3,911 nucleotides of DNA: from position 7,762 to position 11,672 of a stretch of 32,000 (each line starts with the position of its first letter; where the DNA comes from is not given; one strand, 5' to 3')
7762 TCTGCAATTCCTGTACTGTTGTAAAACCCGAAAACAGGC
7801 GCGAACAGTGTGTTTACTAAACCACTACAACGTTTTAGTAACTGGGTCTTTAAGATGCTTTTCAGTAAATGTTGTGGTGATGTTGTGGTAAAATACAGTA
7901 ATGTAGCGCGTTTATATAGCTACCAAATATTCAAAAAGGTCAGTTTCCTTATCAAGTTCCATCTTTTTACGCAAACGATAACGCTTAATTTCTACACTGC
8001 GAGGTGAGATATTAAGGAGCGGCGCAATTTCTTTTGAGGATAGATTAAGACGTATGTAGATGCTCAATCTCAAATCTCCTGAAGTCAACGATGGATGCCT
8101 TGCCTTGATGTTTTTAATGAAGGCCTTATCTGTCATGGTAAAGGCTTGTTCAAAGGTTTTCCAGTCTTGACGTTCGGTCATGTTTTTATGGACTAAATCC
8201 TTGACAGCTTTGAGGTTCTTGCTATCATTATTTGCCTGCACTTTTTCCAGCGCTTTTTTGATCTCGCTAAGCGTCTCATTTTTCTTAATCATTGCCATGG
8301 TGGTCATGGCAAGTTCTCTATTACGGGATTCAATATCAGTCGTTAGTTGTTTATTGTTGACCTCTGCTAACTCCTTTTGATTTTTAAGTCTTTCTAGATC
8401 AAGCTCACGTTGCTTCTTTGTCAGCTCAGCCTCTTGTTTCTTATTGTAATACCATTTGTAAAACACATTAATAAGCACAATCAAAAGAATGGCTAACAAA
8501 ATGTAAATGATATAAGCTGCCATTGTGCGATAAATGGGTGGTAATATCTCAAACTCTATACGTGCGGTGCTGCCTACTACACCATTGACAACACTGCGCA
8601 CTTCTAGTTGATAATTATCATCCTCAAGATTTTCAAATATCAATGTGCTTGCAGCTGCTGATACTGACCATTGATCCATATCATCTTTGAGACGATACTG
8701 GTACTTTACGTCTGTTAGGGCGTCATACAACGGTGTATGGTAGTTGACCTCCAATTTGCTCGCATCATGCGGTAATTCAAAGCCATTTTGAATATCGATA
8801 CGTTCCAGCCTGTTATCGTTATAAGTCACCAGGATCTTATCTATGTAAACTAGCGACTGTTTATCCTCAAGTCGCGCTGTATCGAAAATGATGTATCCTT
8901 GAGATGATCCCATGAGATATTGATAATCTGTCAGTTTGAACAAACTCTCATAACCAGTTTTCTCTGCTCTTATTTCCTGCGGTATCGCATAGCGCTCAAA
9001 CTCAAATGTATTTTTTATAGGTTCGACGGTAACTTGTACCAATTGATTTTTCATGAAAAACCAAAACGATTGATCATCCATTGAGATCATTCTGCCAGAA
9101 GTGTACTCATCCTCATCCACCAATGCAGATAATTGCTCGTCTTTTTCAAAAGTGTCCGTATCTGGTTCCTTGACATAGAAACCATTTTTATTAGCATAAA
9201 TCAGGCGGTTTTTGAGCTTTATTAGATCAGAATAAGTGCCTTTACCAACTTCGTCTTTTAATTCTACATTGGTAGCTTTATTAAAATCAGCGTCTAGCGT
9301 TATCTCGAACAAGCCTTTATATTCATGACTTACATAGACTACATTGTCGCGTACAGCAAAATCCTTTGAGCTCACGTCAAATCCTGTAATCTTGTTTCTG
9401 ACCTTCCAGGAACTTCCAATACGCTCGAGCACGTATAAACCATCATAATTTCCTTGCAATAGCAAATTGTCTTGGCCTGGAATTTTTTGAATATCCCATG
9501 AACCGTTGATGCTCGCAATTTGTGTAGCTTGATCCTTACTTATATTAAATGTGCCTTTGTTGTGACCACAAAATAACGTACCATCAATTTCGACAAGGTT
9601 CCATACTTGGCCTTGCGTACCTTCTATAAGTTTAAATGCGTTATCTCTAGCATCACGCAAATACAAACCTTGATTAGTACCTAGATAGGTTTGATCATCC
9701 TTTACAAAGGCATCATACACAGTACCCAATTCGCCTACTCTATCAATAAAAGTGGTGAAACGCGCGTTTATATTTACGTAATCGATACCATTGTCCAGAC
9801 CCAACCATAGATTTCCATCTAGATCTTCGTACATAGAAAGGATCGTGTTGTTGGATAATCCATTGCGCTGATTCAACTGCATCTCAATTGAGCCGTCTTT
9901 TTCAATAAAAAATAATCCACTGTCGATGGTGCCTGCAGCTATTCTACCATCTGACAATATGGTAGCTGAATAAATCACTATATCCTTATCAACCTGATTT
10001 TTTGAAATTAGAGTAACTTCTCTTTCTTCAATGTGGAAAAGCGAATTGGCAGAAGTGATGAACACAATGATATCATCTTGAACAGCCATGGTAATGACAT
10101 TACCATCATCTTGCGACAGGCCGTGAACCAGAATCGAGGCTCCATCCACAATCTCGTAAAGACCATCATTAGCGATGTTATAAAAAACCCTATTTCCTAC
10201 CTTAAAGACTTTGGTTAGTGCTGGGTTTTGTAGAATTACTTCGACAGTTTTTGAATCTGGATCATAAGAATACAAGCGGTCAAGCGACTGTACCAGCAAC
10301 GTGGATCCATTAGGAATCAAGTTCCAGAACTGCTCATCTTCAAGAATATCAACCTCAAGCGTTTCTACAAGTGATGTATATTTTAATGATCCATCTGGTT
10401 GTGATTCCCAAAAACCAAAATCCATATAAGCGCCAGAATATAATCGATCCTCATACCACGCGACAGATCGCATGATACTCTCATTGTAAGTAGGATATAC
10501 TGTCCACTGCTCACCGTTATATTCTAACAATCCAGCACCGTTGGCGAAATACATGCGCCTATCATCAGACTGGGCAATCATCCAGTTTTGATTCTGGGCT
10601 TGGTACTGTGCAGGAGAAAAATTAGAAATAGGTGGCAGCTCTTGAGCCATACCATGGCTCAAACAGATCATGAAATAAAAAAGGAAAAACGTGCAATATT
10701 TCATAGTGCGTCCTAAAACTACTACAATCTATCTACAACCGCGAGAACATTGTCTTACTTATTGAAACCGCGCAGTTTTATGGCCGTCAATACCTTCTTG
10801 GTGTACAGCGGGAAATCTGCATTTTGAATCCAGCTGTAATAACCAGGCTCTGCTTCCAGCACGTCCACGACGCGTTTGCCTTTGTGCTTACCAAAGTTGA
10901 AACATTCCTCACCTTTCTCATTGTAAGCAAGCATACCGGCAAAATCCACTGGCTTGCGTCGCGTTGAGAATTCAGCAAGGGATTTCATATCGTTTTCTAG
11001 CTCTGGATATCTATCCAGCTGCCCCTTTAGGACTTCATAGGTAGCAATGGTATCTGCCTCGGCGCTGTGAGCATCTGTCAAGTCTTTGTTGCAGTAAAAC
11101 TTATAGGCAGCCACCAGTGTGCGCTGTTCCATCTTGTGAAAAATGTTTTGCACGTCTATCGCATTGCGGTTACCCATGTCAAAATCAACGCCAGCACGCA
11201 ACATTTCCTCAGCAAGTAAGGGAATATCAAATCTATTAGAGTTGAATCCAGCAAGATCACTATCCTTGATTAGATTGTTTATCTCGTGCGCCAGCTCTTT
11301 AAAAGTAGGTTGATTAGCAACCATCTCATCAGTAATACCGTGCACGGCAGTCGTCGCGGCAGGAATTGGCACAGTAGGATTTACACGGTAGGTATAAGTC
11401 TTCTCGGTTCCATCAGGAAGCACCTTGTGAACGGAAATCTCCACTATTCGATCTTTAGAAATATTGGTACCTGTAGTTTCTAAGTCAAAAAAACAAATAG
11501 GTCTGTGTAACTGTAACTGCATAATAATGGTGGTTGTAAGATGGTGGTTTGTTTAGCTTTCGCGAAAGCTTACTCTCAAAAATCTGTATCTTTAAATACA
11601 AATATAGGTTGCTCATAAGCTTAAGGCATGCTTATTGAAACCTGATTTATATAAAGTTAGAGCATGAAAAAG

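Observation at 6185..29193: Highly over-represented perfect palindrome (core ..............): six exact copies plus two variants in 32 kb, with every intergenic copy in a divergent promoter region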

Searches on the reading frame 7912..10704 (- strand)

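Call 6: search_protein_families(library=pfam, proteins=[window:7912-10704:-])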
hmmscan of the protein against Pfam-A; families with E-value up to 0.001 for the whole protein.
window:7912-10704:- (930 aa): 2 families
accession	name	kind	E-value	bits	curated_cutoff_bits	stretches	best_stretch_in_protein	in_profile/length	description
PF00196.25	GerE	-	7.5e-05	22.7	23.5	1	888-924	18-54/57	Bacterial regulatory proteins, luxR family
PF08281.18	Sigma70_r4_2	-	0.0008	19.4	25.7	0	887-915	26-54/54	Sigma-70, region 4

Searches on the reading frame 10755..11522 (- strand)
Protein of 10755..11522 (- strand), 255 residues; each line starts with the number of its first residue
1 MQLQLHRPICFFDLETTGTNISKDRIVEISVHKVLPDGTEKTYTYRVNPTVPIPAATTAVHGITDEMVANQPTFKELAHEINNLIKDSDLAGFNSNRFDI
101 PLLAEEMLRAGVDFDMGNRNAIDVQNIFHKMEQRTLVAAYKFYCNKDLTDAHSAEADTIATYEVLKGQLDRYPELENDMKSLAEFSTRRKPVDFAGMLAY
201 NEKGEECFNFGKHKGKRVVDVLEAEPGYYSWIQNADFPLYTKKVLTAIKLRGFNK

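Call 6: search_protein_families(library=pfam, proteins=[window:10755-11522:-])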
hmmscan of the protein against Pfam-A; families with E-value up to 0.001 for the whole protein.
window:10755-11522:- (255 aa): 3 families
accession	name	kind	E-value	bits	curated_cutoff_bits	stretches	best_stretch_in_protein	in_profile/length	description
PF00929.31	RNase_T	-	5.2e-21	76.3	24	1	11-165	2-164/164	Exonuclease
PF20600.3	ExoX-like_C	-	8.9e-09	35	26.5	1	208-235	1-29/30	Exodeoxyribonuclease X-like C-terminal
PF13482.12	RNase_H_2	-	5.5e-07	30.1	22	1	10-133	1-101/165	RNase_H superfamily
